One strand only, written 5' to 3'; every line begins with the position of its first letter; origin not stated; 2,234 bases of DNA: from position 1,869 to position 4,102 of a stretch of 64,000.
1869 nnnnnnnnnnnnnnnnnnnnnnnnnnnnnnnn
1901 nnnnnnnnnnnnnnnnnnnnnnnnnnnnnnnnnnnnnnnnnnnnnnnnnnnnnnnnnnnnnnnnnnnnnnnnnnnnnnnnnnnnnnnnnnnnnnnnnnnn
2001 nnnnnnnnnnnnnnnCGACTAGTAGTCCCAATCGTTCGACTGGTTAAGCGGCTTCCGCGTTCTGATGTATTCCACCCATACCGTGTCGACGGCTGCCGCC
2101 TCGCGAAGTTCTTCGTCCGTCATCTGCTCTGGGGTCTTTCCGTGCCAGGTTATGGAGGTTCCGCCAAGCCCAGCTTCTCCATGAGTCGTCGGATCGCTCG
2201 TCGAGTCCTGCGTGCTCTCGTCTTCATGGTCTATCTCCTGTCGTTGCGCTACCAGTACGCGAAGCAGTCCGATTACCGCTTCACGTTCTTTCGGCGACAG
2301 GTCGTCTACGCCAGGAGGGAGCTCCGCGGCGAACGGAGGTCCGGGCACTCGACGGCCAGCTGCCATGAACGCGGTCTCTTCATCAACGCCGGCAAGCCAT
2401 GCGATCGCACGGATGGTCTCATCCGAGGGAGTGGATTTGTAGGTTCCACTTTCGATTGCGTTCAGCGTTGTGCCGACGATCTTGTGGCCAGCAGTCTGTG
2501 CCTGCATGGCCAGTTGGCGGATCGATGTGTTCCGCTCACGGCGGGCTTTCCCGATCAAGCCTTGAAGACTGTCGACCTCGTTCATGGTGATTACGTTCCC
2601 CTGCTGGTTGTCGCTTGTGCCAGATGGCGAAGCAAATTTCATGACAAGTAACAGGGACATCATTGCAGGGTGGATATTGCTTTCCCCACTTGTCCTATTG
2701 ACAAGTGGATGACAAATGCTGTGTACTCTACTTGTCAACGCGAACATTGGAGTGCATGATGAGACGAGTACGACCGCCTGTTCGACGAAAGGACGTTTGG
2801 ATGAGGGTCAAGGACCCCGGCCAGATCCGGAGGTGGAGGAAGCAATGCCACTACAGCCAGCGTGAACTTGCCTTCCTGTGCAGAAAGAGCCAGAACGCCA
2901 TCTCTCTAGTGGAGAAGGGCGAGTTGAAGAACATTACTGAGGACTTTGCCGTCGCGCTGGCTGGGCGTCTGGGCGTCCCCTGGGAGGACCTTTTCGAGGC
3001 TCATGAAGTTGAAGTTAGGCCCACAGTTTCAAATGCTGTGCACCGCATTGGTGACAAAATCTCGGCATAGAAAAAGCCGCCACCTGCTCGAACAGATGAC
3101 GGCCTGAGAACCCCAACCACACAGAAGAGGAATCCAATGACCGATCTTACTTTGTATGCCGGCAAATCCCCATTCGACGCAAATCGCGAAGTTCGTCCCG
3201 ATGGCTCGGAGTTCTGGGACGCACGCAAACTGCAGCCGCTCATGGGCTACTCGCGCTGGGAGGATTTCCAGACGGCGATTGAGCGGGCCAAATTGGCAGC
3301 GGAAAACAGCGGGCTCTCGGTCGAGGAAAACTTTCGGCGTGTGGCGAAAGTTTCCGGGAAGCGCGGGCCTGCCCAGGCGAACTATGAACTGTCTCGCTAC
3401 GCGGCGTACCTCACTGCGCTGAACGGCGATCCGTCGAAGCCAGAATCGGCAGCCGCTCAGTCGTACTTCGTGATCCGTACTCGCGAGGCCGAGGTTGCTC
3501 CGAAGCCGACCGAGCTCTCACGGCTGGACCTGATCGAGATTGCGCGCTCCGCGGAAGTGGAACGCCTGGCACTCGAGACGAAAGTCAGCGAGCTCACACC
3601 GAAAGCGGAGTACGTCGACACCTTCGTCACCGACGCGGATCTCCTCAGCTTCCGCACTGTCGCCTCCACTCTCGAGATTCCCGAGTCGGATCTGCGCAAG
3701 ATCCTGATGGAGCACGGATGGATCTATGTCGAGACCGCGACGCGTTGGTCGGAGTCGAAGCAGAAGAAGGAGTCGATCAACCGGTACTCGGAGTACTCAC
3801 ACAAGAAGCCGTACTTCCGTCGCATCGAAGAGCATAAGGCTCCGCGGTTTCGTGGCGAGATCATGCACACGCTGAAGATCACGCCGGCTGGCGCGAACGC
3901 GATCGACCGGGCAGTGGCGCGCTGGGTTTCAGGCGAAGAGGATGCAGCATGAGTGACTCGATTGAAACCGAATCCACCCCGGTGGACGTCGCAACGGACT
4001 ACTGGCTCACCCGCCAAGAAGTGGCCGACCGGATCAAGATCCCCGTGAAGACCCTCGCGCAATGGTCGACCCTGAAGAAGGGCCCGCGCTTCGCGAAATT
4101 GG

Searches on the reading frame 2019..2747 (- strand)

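Call 3: search_protein_families(library=pfam, proteins=[window:2019-2747:-], max_evalue=1)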
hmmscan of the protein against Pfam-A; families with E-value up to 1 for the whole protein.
window:2019-2747:- (242 aa): 4 families
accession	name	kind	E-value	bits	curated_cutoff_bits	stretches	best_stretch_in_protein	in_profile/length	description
PF12844.13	HTH_19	-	1.7e-07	31.5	30.2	1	66-130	5-62/64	Helix-turn-helix domain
PF01381.28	HTH_3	-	0.0043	17.5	23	1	67-116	3-45/55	Helix-turn-helix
PF09589.15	HrpA_pilin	-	0.025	15.8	25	1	66-107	40-81/96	HrpA pilus formation protein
PF01498.24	HTH_Tnp_Tc3_2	-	0.05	14.3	31.5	1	64-95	4-35/72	Transposase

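Call 4: search_protein_families(library=padloc, proteins=[window:2019-2747:-], max_evalue=1)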
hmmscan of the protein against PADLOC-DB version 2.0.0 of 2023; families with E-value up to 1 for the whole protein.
window:2019-2747:- (242 aa): 0 families

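Call 5: search_protein_families(library=phrogs, proteins=[window:2019-2747:-], max_evalue=1)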
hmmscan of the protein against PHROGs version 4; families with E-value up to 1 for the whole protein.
window:2019-2747:- (242 aa): 4 families
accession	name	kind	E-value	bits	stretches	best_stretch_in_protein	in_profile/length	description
phrog_6288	-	unknown function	1.2e-22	82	1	38-231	2-184/322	-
phrog_12831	-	transcription regulation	6.6e-20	72.6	1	59-185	6-133/151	transcriptional repressor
phrog_12107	-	transcription regulation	0.095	13.7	1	141-183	86-128/142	transcriptional repressor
phrog_638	-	transcription regulation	0.18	12.7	1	94-130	33-67/145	transcriptional regulator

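Call 6: search_protein_families(library=ncbifam, proteins=[window:2019-2747:-], max_evalue=1)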
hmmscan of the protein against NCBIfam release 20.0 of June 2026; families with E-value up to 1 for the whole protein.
window:2019-2747:- (242 aa): 1 family
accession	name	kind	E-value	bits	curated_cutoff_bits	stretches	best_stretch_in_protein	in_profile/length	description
NF053530.1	T3SS_pilin_HrpA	equivalog_domain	0.0038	17.6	34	1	34-105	28-100/118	type III secretion system major pilin HrpA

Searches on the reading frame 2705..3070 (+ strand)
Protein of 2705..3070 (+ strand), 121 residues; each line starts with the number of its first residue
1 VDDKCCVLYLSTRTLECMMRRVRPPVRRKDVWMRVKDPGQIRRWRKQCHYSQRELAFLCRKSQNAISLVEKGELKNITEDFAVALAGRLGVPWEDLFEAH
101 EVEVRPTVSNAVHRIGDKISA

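Call 3: search_protein_families(library=pfam, proteins=[window:2705-3070:+], max_evalue=1)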
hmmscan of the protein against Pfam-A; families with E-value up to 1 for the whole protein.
window:2705-3070:+ (121 aa): 4 families
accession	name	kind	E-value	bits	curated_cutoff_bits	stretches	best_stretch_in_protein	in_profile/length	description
PF01381.28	HTH_3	-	3.2e-10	40.3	23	1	41-96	1-55/55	Helix-turn-helix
PF13560.12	HTH_31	-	3.2e-05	24.6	27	1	40-92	5-57/64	Helix-turn-helix domain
PF13744.12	HTH_37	-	0.00072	19.7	27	1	40-91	22-73/80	Helix-turn-helix domain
PF15731.11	MqsA_antitoxin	-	0.0074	16.8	30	1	28-76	61-109/131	Antitoxin component of bacterial toxin-antitoxin system, MqsA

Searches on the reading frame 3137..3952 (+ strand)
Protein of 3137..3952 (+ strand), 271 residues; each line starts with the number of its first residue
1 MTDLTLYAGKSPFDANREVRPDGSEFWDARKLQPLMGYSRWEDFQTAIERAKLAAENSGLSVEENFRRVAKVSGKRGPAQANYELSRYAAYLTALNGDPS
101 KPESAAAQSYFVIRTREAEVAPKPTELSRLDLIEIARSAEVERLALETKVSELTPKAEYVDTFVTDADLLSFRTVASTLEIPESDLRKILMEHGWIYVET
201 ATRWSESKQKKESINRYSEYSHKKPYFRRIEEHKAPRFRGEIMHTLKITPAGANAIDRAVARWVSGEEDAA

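Call 3: search_protein_families(library=pfam, proteins=[window:3137-3952:+], max_evalue=1)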
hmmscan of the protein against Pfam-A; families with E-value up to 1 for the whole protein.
window:3137-3952:+ (271 aa): 4 families
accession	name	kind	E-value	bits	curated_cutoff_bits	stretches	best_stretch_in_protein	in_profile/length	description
PF03374.19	ANT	-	1.8e-12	47.9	25.3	1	147-256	1-101/108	Phage antirepressor protein KilAC domain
PF02498.22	Bro-N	-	0.0054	17.7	25.6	1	20-107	6-88/96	BRO family, N-terminal domain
PF21436.2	STT3-PglB_core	-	0.052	14.5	23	1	44-132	46-129/131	STT3/PglB/AglB core domain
PF20810.2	MINT_RID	-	0.086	13.4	27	1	133-199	82-148/240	Msx2-interacting protein, nuclear receptor-interacting domain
